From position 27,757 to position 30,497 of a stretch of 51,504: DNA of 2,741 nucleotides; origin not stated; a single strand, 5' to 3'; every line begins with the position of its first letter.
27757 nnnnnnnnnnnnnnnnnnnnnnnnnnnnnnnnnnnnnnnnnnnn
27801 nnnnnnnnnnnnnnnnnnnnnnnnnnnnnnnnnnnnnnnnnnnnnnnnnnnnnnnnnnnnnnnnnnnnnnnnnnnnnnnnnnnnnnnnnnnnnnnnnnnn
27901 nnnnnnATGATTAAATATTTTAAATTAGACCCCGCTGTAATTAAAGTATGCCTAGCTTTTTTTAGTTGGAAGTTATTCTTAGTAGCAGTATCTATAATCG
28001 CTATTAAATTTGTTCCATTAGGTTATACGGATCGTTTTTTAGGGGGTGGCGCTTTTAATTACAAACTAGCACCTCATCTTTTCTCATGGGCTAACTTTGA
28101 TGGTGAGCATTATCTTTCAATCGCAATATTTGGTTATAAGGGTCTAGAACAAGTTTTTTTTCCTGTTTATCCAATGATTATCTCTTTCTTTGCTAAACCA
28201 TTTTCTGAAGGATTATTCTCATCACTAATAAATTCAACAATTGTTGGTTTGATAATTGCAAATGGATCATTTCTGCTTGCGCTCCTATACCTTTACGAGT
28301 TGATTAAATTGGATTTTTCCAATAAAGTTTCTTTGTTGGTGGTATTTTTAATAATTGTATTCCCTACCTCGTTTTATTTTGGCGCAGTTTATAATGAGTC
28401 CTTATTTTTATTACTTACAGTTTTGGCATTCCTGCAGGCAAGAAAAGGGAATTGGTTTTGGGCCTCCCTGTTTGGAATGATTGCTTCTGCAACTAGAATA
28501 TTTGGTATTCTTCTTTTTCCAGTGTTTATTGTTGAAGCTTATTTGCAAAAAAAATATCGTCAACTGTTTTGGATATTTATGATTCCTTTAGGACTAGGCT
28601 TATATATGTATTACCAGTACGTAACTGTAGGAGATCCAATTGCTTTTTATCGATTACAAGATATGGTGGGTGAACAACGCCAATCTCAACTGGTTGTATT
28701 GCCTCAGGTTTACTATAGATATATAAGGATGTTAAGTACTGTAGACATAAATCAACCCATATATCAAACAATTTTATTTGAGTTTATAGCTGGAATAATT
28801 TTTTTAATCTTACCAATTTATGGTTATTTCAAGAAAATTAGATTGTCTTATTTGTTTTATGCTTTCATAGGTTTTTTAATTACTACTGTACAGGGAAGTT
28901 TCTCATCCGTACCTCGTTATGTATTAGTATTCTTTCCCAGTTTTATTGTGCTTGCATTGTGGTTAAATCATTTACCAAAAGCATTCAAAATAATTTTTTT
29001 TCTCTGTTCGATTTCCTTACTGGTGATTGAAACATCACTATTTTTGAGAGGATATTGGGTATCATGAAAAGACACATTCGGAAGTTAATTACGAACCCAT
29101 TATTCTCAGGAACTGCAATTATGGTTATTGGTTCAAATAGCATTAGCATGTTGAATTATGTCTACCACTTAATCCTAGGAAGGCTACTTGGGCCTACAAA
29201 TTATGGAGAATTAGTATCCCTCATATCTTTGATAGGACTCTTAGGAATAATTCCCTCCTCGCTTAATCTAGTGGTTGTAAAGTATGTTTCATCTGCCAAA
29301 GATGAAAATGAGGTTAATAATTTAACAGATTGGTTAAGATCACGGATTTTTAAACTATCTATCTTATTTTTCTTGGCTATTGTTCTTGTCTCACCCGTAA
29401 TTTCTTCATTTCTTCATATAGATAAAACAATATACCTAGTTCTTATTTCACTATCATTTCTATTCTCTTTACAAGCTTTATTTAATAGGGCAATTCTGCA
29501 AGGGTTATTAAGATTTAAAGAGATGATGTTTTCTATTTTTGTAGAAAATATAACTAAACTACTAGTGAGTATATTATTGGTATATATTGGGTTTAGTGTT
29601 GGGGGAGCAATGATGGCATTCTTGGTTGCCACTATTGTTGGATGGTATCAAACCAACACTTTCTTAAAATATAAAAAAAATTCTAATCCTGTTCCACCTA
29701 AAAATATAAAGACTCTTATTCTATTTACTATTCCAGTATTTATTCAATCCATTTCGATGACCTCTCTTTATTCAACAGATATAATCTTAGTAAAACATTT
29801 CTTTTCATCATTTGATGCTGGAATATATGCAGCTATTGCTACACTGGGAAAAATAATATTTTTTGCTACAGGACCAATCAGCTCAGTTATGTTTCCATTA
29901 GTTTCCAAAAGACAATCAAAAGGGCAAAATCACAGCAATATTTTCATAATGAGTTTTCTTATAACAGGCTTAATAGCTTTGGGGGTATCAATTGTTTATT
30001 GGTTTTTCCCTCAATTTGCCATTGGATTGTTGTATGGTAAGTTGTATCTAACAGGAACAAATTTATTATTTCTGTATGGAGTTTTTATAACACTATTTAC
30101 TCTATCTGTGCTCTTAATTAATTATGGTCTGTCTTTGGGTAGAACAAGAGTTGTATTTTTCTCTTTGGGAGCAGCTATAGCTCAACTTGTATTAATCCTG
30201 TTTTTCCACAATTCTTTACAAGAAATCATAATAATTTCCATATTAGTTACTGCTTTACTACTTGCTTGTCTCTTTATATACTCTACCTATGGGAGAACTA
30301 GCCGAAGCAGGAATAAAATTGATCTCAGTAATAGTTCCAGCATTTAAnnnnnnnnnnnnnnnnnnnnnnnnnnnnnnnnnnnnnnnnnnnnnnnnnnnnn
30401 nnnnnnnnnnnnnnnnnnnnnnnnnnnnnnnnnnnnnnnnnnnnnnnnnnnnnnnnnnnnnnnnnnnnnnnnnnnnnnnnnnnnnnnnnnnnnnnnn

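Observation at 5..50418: About 19 GT-C-fold genes in one locus: an extracytoplasmic glycan-tailoring array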

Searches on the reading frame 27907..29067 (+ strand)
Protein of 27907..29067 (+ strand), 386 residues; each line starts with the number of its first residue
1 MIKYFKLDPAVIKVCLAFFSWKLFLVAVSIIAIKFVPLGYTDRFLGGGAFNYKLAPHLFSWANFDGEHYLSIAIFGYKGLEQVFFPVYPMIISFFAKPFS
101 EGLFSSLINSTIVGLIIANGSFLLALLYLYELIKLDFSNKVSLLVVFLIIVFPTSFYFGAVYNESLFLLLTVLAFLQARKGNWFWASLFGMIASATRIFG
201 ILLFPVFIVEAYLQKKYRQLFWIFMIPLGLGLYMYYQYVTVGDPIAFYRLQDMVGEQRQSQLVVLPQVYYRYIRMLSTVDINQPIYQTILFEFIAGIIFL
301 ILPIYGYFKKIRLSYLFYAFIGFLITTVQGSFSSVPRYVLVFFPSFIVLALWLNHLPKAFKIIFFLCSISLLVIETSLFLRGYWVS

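Call 6: search_protein_families(library=pfam, max_evalue=0.01, proteins=[window:27907-29067:+])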
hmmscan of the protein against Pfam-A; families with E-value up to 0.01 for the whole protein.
window:27907-29067:+ (386 aa): 0 families

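Call 10: search_protein_families(library=pfam, max_evalue=10, proteins=[window:27907-29067:+])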
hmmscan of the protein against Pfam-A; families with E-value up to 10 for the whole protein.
window:27907-29067:+ (386 aa): 0 families

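Call 11: search_protein_families(library=ncbifam, max_evalue=1, proteins=[window:27907-29067:+])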
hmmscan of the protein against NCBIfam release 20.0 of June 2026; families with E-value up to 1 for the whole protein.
window:27907-29067:+ (386 aa): 1 family
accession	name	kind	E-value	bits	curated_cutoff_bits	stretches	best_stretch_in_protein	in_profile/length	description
NF046093.1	AZOBR_p60025_fam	subfamily_domain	0.00028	20.2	150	1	112-226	114-226/232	AZOBR_p60025 family cell surface glycopolymer formation protein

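Call 32: find_homologous_proteins(query=window:27907-29067:+)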
Query window:27907-29067:+ (386 aa): 1754 proteins with E <= 0.001 among 8000 candidates; the best 120 are listed.
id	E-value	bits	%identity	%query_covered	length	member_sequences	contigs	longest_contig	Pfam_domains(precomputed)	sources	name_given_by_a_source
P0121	8.4e-243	824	100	100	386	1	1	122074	-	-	-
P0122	4.1e-197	673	79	100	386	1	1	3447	PF04188.19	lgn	-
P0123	8.2e-197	672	80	100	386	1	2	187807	-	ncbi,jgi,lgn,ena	-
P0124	6.8e-191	653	76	100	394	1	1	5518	-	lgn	-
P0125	1.2e-188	645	75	100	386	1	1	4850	-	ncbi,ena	-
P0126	1.5e-188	645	75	100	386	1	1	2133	-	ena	-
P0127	1.5e-188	645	76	100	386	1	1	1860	PF04188.19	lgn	-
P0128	1.3e-187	642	75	100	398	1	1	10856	PF04188.19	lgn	-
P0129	2.7e-187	641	74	100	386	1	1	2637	-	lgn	-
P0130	1.0e-186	639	75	100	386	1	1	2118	PF04188.19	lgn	-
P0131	3.9e-186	637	76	100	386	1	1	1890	-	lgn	-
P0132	3.6e-185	634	74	100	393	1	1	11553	PF04188.19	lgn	-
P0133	8.6e-184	629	74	100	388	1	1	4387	-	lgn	-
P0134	1.9e-182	625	74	100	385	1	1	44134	-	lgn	-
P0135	6.4e-182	623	73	100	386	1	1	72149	PF04188.19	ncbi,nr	ncbi:MAG: mannosyltransferase family protein [Candidatus Daviesbacteria bacterium]|nr:mannosyltransf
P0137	9.8e-182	623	73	100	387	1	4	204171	PF04188.19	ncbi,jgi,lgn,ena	-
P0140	6.2e-177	607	72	100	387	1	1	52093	PF04188.19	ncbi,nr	ncbi:MAG: mannosyltransferase family protein [Candidatus Daviesbacteria bacterium]|nr:mannosyltransf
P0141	2.2e-176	605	71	100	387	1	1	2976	PF04188.19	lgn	-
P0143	2.4e-174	598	70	100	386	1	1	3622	PF04188.19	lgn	-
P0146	6.7e-172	590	69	100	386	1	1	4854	PF04188.19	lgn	-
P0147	3.4e-169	581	69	100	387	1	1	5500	PF04188.19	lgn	-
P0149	7.7e-168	577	68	100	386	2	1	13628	PF04188.19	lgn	-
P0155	5.9e-164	564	68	100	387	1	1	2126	PF04188.19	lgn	-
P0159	9.7e-162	557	68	99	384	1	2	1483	PF04188.19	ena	-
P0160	3.3e-161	555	66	100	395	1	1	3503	PF04188.19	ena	-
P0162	2.9e-159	549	65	100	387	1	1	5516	PF04188.19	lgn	-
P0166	1.5e-157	543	70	91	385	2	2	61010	PF04188.19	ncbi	-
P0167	5.0e-157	541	64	100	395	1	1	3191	PF04188.19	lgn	-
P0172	7.0e-156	538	63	100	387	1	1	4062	PF04188.19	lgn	-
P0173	8.3e-156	537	68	97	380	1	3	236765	PF04188.19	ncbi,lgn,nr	ncbi:hypothetical protein HYZ05_03065 [Candidatus Daviesbacteria bacterium]|nr:hypothetical protein 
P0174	1.6e-155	536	64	99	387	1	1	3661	PF04188.19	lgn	-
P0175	1.7e-155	536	64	98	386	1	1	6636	PF04188.19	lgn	-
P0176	3.2e-155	535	66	97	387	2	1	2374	PF04188.19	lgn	-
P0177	5.7e-155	535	61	100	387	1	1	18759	PF04188.19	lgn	-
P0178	1.0e-154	534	63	100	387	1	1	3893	PF04188.19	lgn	-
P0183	9.9e-154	530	65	100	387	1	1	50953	PF04188.19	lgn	-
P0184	3.2e-153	529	61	100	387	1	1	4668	PF04188.19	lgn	-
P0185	4.3e-153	528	63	100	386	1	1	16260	PF04188.19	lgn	-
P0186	4.4e-153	528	62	100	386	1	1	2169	PF04188.19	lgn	-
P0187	8.4e-153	527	64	99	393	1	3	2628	PF04188.19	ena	-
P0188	1.2e-152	527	61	100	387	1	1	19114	PF04188.19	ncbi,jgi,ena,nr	ncbi:hypothetical protein KKE78_05730 [Patescibacteria group bacterium]|nr:hypothetical protein [Pat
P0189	1.5e-152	527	63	99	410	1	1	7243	PF04188.19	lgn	-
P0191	3.5e-152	525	62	100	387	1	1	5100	PF04188.19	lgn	-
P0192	3.7e-152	525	62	98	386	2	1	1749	PF04188.19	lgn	-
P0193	4.4e-152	525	61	100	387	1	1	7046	PF04188.19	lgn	-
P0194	4.8e-152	525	62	100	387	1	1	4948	PF04188.19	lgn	-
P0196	5.8e-152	525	62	100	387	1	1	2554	PF04188.19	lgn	-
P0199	1.1e-151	524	61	100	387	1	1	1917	PF04188.19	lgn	-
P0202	6.1e-151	521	61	100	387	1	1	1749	PF04188.19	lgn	-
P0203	7.5e-151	521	63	99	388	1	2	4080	PF04188.19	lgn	-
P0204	1.0e-150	521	62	100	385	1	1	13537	PF04188.19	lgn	-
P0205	1.2e-150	520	61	98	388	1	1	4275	PF04188.19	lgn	-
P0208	2.2e-150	519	63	100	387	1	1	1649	PF04188.19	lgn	-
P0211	3.5e-150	519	60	100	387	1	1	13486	PF04188.19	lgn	-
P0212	3.8e-150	519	63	100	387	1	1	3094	PF04188.19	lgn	-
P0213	3.9e-150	519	62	97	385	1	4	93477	PF04188.19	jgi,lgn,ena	-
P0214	4.3e-150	518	60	100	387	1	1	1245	PF04188.19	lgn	-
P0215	5.1e-150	518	62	100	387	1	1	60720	PF04188.19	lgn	-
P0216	5.3e-150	518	63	100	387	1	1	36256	PF04188.19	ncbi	-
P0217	6.1e-150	518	60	100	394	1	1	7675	PF04188.19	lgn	-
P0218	6.3e-150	518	64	96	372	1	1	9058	PF04188.19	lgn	-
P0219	6.9e-150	518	62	100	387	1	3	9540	PF04188.19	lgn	-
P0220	7.2e-150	518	60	100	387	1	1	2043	PF04188.19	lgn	-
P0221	8.1e-150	518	61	100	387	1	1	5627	PF04188.19,PF13231.13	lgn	-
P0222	8.4e-150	518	60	99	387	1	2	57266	PF04188.19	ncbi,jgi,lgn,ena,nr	ncbi:glycosyltransferase family 39 protein [Patescibacteria group bacterium]|nr:glycosyltransferase 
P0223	8.5e-150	518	64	97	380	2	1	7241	PF04188.19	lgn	-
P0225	1.1e-149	517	63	100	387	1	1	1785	PF04188.19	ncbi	-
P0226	1.1e-149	517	60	100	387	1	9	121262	PF04188.19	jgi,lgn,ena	-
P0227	1.2e-149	517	62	100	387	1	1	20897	PF04188.19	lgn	-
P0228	1.2e-149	517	61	100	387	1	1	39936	PF04188.19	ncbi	-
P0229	2.6e-149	516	62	100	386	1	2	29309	PF04188.19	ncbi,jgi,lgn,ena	-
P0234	5.1e-149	515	60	100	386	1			PF04188.19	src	-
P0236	5.5e-149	515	61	100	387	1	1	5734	PF04188.19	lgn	-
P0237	5.7e-149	515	60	99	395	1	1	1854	PF04188.19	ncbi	-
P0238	5.8e-149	515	61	100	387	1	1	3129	PF04188.19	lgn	-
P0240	7.9e-149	514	63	97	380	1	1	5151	PF04188.19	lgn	-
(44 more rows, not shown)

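Call 79: predict_structure(alignment_id=A8)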
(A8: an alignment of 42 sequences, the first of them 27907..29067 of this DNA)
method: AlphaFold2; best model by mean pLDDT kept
length: 386 residues; sequences in the alignment: 42
mean_pLDDT: 85.3   pTM: 0.88
mean pLDDT of the five models: 85.3, 84.8, 82.0, 80.2, 74.2
residues with pLDDT >= 90: 178; 70-90: 166; 50-70: 34; < 50: 8
segments of 3 or more residues with pLDDT < 50: 1-3, 44-47
pLDDT, mean of each block of 10 residues (from residue 1): 63 95 93 83 53 75 79 81 83 92 88 94 97 94 95 87 93 96 95 90 94 83 93 87 75 56 79 92 88 86 86 91 74 72 89 93 95 89 71
secondary structure, 60 per line:
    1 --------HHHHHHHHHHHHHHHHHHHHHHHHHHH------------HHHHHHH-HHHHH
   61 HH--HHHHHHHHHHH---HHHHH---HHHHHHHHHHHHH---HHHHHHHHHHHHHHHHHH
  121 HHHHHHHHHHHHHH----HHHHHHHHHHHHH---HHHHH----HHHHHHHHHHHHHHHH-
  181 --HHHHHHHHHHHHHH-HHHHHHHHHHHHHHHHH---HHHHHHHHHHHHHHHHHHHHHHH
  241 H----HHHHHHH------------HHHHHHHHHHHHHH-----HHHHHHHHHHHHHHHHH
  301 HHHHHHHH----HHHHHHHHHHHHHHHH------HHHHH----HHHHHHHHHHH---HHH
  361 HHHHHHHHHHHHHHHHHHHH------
elements in order: H9-35 H48-54 H56-62 H65-75 H79-83 H87-99 H103-134 H139-151 H155-159 H164-179 H183-196 H198-214 H218-241 H246-252 H265-278 H284-308 H313-328 H335-339 H344-354 H358-380

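Call 82: fold_search(model_id=the predicted structure, library=pdb)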
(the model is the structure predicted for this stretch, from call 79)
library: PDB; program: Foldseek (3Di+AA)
matches with E <= 10: 187; with E <= 0.001: 13
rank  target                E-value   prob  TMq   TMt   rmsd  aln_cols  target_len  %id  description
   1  6ftg_5                1.5e-04  1.00  0.45  0.31  14.4       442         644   13  Subtomogram average of OST-containing ribosome-translocon complexes from canine rough microsomal membranes (released 2018-03-21)
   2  8agc_A                1.8e-04  1.00  0.44  0.27  13.7       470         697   15  Structure of yeast oligosaccharylransferase complex with lipid-linked oligosaccharide and non-acceptor peptide bound (released 2022-12-07)
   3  8agb_A                1.9e-04  1.00  0.45  0.30  13.0       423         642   14  Structure of yeast oligosaccharylransferase complex with lipid-linked oligosaccharide bound (released 2022-12-07)
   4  7oci_F                1.9e-04  1.00  0.44  0.30  13.2       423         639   16  Cryo-EM structure of yeast Ost6p containing oligosaccharyltransferase complex (released 2022-02-16)
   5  8age_A                2.4e-04  1.00  0.46  0.31  12.4       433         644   13  Structure of yeast oligosaccharylransferase complex with acceptor peptide bound (released 2022-12-07)
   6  3wak                  2.6e-04  1.00  0.44  0.23  14.4       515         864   14  Crystal structure of the Archaeoglobus fulgidus oligosaccharyltransferase (O29867_ARCFU) in the apo form (released 2013-10-30)
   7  3waj                  3.5e-04  1.00  0.43  0.24  13.7       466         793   15  Crystal structure of the Archaeoglobus fulgidus oligosaccharyltransferase (O29867_ARCFU) complex with Zn and sulfate (released 2013-10-30)
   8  6ezn_F                4.1e-04  1.00  0.45  0.30  15.0       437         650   14  Cryo-EM structure of the yeast oligosaccharyltransferase (OST) complex (released 2018-01-17)
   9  8b6l_I                4.5e-04  1.00  0.46  0.29  13.5       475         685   13  Subtomogram average of the human Sec61-TRAP-OSTA-translocon (released 2022-12-07)
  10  9n9j_I                4.7e-04  1.00  0.46  0.29  14.2       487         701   13  Structure of a GRP94 folding intermediate engaged with a CCDC134- and FKBP11-bound secretory translocon (released 2025-11-19)
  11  5gmy_A                5.5e-04  1.00  0.43  0.23  14.0       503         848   14  Crystal structure of the Archaeoglobus fulgidus oligosaccharyltransferase (O29867_ARCFU) tethered with an acceptor pep (released 2017-02-01)
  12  6s7t_A                6.0e-04  1.00  0.49  0.30  15.1       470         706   12  Cryo-EM structure of human oligosaccharyltransferase complex OST-B (released 2019-12-18)
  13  7e9s_A                6.8e-04  1.00  0.44  0.23  14.2       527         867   15  Archaeal oligosaccharyltransferase AglB from Archaeoglobus fulgidus in complex with an inhibitory peptide and a dolich (released 2021-09-08)
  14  6s7o_A                1.3e-03  1.00  0.47  0.31  13.2       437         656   12  Cryo-EM structure of human oligosaccharyltransferase complex OST-A (released 2019-12-18)
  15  6c26_A                1.4e-03  1.00  0.41  0.27  15.8       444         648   14  The Cryo-EM structure of a eukaryotic oligosaccharyl transferase complex (released 2018-01-31)
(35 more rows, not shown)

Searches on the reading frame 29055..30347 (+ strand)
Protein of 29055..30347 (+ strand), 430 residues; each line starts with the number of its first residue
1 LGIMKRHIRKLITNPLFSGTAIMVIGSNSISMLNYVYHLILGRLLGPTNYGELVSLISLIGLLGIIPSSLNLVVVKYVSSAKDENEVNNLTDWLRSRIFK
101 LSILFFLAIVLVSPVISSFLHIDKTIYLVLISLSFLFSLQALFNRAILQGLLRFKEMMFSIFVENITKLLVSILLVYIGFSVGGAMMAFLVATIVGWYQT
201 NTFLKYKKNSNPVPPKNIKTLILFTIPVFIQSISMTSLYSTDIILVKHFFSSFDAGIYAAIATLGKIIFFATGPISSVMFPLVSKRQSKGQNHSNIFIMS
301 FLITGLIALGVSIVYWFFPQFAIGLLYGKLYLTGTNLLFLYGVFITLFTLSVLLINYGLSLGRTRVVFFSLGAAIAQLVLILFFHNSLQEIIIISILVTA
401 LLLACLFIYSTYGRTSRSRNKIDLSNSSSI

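Call 6: search_protein_families(library=pfam, max_evalue=0.01, proteins=[window:29055-30347:+])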
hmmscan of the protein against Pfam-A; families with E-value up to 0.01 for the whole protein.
window:29055-30347:+ (430 aa): 2 families
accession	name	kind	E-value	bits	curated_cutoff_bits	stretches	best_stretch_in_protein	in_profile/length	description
PF13440.11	Polysacc_synt_3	-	5.1e-21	75.6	23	1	40-332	1-289/293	Polysaccharide biosynthesis protein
PF01943.22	Polysacc_synt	-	6e-20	72.2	28.2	1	21-285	6-272/274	Polysaccharide biosynthesis protein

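Call 83: search_protein_families(library=ncbifam, max_evalue=0.00001, proteins=[window:29055-30347:+])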
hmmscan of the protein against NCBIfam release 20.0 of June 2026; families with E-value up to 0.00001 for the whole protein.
window:29055-30347:+ (430 aa): 0 families
